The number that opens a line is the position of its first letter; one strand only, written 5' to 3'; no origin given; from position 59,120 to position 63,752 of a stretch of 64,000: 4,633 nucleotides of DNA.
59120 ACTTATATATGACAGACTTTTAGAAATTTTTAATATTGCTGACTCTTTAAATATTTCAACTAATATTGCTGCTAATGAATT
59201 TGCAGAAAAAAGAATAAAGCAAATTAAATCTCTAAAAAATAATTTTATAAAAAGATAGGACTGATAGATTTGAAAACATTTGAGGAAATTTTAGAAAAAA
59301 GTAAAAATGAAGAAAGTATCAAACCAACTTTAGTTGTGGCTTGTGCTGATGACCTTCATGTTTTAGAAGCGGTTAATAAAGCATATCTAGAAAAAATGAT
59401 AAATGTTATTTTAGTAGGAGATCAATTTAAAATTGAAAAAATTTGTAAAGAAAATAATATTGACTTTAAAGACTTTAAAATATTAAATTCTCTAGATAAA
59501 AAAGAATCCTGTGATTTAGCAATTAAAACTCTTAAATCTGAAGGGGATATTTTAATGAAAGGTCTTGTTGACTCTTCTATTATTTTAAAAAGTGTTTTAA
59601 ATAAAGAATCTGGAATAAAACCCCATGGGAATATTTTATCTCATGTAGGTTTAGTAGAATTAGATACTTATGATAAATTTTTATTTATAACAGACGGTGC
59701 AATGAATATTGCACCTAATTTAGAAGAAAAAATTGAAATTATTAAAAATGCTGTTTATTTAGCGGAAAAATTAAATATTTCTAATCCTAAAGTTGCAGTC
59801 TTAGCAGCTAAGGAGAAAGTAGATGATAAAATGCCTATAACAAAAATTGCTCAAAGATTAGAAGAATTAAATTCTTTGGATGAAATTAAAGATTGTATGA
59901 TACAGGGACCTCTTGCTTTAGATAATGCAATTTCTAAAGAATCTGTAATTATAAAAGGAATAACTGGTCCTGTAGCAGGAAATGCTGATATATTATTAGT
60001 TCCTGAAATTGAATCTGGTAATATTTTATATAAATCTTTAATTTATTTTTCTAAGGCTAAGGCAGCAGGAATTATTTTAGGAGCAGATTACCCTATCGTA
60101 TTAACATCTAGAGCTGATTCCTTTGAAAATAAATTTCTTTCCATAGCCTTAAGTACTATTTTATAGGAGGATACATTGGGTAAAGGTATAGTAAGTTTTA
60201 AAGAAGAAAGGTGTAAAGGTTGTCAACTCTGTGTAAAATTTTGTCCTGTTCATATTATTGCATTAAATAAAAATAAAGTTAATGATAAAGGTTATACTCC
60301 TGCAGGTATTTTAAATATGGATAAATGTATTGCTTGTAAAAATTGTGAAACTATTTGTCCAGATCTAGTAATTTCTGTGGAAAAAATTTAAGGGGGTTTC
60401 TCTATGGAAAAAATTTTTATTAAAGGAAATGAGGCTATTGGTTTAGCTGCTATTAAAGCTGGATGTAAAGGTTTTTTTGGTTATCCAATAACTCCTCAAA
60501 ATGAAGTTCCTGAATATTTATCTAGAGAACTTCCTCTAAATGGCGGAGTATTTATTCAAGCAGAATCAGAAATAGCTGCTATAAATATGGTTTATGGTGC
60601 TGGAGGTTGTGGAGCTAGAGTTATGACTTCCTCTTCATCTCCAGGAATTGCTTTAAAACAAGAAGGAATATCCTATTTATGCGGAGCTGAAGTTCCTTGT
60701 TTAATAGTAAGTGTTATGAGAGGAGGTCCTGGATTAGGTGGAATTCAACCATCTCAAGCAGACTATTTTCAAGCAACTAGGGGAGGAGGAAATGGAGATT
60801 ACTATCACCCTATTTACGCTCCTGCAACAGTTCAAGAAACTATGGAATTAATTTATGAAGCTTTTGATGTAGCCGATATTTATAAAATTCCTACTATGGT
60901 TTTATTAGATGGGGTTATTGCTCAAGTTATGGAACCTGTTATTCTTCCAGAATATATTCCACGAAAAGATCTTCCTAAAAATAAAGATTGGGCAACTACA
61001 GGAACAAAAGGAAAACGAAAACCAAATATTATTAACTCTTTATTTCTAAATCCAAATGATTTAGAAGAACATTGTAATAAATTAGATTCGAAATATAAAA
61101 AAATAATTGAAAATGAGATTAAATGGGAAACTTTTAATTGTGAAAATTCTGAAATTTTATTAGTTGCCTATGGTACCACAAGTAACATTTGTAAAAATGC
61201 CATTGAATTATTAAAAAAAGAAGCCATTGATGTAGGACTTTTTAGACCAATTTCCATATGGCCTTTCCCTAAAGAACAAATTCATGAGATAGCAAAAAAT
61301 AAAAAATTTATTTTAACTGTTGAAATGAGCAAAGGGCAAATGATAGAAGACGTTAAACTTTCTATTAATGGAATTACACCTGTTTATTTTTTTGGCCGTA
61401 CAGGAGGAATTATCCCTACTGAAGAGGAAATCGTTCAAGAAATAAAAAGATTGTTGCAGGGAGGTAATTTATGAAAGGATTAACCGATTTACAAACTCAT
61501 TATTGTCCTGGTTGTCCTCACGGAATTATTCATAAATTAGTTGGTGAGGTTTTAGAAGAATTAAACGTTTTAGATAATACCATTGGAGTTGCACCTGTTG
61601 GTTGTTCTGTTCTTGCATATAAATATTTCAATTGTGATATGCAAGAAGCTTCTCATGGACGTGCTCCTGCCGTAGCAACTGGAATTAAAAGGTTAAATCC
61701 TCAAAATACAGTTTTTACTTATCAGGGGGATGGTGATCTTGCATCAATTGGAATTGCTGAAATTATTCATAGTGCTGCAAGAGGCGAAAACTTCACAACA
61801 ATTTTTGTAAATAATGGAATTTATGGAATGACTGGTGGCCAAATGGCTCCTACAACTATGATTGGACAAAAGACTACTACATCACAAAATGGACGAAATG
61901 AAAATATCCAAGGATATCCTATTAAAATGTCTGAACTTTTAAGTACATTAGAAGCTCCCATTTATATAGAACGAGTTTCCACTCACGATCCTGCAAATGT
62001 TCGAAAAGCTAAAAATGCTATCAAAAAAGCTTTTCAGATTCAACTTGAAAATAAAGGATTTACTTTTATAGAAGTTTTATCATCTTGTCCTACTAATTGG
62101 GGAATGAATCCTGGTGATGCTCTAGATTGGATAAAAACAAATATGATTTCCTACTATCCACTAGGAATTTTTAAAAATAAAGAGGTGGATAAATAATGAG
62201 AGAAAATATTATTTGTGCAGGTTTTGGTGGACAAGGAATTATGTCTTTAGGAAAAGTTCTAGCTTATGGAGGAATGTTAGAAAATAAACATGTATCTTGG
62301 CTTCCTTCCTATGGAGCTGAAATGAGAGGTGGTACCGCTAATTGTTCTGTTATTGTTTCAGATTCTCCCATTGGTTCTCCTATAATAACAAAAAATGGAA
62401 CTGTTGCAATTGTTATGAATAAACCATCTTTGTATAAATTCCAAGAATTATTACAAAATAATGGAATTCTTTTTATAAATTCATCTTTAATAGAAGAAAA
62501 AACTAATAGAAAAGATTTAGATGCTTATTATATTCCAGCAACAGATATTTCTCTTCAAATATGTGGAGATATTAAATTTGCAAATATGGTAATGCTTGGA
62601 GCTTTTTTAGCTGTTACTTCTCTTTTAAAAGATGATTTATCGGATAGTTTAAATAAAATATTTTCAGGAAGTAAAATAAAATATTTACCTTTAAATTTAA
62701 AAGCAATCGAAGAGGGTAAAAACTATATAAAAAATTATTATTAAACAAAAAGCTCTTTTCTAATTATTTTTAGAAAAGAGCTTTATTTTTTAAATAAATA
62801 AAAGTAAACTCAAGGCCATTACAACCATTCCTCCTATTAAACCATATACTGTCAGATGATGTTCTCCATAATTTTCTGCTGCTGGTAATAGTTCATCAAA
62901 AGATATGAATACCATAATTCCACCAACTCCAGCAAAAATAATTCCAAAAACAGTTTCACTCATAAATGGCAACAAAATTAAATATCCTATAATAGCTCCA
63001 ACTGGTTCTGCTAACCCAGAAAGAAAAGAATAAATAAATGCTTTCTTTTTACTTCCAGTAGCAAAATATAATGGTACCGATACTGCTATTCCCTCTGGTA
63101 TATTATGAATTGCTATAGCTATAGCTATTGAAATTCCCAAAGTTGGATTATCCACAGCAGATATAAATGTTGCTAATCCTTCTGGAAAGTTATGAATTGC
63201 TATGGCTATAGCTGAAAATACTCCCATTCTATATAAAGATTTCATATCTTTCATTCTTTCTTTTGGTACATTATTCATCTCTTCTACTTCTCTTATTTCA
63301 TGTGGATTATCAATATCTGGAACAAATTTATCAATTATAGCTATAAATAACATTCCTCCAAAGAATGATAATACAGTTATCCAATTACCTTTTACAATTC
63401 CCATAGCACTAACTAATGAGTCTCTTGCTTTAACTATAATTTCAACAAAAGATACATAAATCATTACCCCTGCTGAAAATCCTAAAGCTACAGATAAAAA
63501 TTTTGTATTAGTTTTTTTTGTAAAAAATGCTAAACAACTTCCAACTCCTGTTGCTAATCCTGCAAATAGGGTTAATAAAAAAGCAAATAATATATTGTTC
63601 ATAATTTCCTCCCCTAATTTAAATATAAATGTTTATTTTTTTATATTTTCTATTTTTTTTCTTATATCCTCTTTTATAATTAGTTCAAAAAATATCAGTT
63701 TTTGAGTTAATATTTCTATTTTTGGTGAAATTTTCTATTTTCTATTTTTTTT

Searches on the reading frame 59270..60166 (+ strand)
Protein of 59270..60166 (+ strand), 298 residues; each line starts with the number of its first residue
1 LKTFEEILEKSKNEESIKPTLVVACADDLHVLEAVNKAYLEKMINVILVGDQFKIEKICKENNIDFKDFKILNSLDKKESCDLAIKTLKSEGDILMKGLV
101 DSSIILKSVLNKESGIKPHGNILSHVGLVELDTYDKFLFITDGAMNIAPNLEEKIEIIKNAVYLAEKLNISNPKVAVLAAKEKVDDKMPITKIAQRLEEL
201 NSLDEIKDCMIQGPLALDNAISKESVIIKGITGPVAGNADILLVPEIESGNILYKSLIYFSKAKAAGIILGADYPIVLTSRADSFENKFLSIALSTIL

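Call 80: search_protein_families(library=pfam, proteins=[window:59270-60166:+], max_evalue=0.01)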
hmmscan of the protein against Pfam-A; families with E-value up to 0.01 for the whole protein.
window:59270-60166:+ (298 aa): 1 family
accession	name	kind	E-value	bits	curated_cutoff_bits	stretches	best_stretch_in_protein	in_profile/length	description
PF01515.24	PTA_PTB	-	8.7e-43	147.3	24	2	90-294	115-317/319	Phosphate acetyl/butaryl transferase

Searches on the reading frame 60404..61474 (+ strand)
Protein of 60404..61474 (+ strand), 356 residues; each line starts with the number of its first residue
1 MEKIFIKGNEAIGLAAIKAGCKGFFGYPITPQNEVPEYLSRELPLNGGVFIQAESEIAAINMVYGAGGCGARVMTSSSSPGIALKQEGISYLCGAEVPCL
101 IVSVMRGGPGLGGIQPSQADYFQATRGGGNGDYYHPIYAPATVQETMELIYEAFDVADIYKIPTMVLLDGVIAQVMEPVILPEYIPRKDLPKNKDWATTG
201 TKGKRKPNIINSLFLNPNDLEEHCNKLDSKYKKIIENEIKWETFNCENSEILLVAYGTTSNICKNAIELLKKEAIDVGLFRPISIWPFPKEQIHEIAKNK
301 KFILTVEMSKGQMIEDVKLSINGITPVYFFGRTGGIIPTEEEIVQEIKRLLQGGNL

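Call 80: search_protein_families(library=pfam, proteins=[window:60404-61474:+], max_evalue=0.01)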
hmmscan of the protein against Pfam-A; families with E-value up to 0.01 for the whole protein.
window:60404-61474:+ (356 aa): 3 families
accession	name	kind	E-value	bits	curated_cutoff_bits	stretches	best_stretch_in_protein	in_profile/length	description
PF01855.24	POR_N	-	1.6e-42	146.3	27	1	15-193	2-179/231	Pyruvate flavodoxin/ferredoxin oxidoreductase, thiamine diP-bdg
PF17147.9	PFOR_II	-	2.1e-22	79.8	27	1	250-343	2-102/102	Pyruvate:ferredoxin oxidoreductase core domain II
PF02780.25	Transketolase_C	-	4.8e-11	43.1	25.9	1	246-307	7-68/124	Transketolase, C-terminal domain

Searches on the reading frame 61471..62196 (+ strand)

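Call 80: search_protein_families(library=pfam, proteins=[window:61471-62196:+], max_evalue=0.01)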
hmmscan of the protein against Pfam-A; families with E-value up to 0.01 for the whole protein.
window:61471-62196:+ (241 aa): 1 family
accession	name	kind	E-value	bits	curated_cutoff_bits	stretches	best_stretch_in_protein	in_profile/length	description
PF02775.26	TPP_enzyme_C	-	7.2e-24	84.8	21.9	1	50-202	19-151/151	Thiamine pyrophosphate enzyme, C-terminal TPP binding domain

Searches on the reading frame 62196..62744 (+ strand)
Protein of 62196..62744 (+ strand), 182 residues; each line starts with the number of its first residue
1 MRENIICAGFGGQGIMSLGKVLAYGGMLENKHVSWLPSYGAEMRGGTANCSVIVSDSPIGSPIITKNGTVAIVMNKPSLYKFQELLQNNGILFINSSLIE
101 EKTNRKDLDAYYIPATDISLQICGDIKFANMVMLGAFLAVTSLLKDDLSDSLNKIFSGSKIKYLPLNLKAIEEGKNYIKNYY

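Call 80: search_protein_families(library=pfam, proteins=[window:62196-62744:+], max_evalue=0.01)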
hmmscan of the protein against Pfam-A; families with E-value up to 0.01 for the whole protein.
window:62196-62744:+ (182 aa): 1 family
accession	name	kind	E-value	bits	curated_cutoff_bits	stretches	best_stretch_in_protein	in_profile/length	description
PF01558.24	POR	-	6.3e-37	127.8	27.4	1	11-174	1-171/173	Pyruvate ferredoxin/flavodoxin oxidoreductase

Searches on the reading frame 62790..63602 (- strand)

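Call 80: search_protein_families(library=pfam, proteins=[window:62790-63602:-], max_evalue=0.01)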
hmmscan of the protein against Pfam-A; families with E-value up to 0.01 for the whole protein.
window:62790-63602:- (270 aa): 1 family
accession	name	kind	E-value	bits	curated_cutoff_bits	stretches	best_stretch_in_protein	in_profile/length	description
PF02535.28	Zip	-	1.2e-33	117.2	35.1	2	114-264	165-321/323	ZIP Zinc transporter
